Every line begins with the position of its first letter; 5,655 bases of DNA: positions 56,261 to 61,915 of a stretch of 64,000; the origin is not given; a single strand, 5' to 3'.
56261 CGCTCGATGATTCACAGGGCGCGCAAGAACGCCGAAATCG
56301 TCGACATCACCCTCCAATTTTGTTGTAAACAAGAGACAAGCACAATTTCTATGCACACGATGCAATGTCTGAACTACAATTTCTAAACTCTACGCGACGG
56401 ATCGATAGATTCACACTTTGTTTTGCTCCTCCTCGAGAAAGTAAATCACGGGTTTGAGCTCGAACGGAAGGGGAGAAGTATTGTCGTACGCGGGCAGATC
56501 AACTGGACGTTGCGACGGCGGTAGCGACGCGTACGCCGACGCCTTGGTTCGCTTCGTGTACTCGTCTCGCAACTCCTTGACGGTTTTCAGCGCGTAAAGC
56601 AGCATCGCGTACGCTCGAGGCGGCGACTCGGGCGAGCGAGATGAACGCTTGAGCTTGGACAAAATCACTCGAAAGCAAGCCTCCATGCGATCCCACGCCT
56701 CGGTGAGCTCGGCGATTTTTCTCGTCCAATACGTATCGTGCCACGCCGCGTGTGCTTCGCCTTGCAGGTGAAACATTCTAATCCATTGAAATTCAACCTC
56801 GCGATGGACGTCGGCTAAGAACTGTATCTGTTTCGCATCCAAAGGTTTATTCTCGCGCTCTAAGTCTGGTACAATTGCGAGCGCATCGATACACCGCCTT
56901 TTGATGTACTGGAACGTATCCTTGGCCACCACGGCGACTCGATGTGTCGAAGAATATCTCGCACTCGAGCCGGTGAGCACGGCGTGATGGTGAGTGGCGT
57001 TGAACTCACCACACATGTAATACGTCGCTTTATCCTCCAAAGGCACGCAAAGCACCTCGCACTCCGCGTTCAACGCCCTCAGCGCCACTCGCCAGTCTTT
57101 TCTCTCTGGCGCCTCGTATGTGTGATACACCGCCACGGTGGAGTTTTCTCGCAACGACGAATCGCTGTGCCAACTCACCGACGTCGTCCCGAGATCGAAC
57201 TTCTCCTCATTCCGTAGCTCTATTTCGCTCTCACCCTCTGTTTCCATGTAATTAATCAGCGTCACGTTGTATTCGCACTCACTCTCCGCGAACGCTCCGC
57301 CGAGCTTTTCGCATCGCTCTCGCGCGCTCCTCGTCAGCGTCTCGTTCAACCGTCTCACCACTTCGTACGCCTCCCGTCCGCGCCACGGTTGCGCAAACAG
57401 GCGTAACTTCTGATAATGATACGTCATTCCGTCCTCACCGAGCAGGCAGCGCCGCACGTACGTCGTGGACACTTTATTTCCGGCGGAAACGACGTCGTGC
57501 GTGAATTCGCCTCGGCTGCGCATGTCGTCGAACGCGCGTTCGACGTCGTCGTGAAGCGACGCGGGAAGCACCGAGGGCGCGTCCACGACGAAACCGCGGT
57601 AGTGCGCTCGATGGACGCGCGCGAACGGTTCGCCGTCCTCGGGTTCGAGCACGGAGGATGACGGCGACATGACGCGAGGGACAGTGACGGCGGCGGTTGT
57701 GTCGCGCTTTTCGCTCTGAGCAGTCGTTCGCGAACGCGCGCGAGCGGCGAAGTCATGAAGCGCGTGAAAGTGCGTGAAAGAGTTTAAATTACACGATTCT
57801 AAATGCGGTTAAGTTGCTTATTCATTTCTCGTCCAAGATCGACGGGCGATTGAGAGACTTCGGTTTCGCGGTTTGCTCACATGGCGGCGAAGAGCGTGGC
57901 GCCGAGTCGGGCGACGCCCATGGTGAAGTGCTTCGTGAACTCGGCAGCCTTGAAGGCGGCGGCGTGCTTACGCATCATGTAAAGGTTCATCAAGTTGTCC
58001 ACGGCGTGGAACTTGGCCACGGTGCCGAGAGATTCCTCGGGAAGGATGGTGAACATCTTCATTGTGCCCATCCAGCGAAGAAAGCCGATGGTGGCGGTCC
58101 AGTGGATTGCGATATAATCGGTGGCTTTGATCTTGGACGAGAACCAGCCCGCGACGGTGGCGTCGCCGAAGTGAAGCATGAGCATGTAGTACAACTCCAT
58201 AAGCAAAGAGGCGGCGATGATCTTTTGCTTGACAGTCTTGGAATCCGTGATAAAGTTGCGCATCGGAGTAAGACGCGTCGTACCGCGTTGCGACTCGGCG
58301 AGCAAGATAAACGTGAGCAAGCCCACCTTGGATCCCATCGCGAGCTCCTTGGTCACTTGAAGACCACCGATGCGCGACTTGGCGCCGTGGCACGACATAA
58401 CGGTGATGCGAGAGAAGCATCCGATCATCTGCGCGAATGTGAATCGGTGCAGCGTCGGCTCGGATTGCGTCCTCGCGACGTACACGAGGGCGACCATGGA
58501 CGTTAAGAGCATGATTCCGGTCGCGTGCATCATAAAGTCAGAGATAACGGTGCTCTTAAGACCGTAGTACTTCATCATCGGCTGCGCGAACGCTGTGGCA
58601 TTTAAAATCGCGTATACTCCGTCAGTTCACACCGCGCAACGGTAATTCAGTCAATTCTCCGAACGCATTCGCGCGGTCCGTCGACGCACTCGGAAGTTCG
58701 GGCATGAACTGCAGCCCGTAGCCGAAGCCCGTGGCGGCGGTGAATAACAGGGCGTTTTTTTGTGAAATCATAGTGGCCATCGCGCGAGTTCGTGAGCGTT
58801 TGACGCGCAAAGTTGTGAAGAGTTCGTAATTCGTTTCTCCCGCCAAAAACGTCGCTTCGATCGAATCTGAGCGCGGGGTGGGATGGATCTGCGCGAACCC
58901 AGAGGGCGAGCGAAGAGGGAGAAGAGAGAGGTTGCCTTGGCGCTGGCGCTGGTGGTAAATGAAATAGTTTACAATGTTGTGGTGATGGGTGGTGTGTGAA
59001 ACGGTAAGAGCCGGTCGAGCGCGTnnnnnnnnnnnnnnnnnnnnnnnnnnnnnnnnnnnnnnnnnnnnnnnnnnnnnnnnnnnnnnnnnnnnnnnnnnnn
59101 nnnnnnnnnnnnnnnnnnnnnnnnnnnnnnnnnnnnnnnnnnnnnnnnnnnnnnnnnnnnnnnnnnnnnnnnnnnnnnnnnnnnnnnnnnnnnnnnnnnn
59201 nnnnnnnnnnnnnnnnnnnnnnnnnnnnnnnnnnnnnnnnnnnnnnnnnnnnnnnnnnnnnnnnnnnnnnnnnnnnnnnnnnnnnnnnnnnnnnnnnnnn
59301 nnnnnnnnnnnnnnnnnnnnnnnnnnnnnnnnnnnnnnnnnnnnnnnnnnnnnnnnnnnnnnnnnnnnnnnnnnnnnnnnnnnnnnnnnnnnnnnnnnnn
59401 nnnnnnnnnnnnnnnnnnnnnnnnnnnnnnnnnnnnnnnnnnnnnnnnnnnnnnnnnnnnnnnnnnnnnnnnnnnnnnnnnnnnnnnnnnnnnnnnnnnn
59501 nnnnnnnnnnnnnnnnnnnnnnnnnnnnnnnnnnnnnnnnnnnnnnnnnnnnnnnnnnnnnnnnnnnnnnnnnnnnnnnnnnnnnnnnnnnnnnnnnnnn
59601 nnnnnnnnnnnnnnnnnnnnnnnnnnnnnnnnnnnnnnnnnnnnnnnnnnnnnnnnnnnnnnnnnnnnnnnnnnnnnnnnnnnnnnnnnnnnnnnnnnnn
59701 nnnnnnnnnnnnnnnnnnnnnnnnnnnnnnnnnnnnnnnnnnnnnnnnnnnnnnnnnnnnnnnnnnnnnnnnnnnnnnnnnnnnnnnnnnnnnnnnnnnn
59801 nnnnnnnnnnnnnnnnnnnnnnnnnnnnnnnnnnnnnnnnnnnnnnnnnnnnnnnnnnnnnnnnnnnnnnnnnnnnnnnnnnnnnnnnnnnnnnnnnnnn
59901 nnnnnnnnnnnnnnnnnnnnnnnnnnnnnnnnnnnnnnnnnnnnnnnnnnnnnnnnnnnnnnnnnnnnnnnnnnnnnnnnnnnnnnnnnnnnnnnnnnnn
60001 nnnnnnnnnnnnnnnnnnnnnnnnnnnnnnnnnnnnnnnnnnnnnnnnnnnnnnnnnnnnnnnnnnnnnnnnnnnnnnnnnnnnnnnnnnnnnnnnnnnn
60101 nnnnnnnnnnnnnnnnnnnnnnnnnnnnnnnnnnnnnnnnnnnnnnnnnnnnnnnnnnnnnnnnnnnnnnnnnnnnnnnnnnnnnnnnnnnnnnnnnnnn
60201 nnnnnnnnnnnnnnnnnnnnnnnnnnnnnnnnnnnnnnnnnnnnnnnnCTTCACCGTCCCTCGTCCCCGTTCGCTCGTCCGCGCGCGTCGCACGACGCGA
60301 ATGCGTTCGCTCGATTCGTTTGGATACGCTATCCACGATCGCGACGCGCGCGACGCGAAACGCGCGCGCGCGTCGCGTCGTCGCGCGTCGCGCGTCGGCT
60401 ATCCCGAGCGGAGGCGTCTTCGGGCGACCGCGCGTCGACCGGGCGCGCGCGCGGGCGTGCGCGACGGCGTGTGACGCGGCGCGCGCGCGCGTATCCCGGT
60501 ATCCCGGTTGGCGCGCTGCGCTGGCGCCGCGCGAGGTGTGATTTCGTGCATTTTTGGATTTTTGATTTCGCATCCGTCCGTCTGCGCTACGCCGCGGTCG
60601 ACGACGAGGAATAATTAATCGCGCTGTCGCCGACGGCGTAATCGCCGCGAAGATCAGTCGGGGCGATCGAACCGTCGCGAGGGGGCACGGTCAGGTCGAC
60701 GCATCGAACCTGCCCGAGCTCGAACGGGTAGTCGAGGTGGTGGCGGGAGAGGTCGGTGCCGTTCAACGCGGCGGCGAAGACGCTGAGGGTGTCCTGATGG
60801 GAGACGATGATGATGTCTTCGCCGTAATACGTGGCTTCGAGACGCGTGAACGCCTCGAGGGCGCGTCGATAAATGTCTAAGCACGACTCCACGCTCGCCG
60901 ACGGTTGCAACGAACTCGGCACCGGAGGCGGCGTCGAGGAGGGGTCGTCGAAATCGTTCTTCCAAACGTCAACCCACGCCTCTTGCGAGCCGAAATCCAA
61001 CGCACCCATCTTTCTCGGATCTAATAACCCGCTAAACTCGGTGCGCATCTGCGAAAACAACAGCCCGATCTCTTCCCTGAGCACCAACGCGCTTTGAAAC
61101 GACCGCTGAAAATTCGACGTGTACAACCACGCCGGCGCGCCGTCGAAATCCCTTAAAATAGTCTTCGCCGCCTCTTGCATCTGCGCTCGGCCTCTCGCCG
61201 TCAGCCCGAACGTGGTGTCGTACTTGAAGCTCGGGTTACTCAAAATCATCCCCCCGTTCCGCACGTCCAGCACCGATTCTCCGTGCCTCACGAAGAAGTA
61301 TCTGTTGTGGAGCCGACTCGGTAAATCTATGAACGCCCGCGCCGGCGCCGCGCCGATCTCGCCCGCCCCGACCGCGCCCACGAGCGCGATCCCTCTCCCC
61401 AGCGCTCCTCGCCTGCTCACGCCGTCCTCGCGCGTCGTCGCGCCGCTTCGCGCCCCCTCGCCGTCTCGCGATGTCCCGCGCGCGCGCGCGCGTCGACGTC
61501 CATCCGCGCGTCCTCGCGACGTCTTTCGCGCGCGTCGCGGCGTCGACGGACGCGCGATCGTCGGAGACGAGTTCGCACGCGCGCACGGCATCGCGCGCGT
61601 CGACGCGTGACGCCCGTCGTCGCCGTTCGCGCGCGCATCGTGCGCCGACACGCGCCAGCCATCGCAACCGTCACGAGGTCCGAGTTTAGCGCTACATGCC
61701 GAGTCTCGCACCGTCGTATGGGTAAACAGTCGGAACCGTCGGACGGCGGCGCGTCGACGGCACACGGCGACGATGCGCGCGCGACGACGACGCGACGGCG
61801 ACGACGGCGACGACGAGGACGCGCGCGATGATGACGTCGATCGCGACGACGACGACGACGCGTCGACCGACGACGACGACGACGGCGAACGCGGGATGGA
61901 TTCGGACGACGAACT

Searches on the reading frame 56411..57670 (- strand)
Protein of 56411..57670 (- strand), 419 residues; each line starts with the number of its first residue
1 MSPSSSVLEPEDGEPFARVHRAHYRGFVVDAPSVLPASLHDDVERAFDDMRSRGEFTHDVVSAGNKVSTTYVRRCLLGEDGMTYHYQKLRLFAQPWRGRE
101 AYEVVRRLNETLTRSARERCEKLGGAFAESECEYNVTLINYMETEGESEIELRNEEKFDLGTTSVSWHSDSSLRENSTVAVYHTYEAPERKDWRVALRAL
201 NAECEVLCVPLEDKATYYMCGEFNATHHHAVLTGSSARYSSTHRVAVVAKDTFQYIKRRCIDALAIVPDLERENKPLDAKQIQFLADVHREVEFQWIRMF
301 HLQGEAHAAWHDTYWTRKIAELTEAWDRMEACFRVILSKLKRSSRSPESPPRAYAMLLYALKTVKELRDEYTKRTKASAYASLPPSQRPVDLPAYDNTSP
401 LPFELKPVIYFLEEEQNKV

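Call 45: search_protein_families(library=pfam, proteins=[window:56411-57670:-], max_evalue=0.001)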
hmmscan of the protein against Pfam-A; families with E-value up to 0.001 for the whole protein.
window:56411-57670:- (419 aa): 2 families
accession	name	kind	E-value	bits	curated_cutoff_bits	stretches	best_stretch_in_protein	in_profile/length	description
PF12933.13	FTO_NTD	-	2.7e-86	289.7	27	1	15-246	2-274/275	FTO catalytic domain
PF12934.12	FTO_CTD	-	4.8e-66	222.2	27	1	251-414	1-170/170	FTO C-terminal domain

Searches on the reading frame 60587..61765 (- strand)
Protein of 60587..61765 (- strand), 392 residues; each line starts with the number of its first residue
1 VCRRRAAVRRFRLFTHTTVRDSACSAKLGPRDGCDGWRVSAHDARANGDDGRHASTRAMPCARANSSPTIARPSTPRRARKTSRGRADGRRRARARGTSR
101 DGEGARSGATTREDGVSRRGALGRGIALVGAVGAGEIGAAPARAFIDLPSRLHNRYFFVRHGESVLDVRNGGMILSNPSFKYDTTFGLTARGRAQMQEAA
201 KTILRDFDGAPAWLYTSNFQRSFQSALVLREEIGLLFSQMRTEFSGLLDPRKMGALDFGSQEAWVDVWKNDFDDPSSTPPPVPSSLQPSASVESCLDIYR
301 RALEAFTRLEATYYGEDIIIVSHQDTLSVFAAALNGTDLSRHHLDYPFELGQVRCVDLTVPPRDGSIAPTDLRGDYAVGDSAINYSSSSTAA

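Call 45: search_protein_families(library=pfam, proteins=[window:60587-61765:-], max_evalue=0.001)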
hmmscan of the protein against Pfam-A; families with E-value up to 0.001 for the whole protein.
window:60587-61765:- (392 aa): 1 family
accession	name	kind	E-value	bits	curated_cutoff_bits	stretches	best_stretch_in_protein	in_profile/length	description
PF00300.27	His_Phos_1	-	2.3e-16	60.4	21.7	1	157-342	2-166/194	Histidine phosphatase superfamily (branch 1)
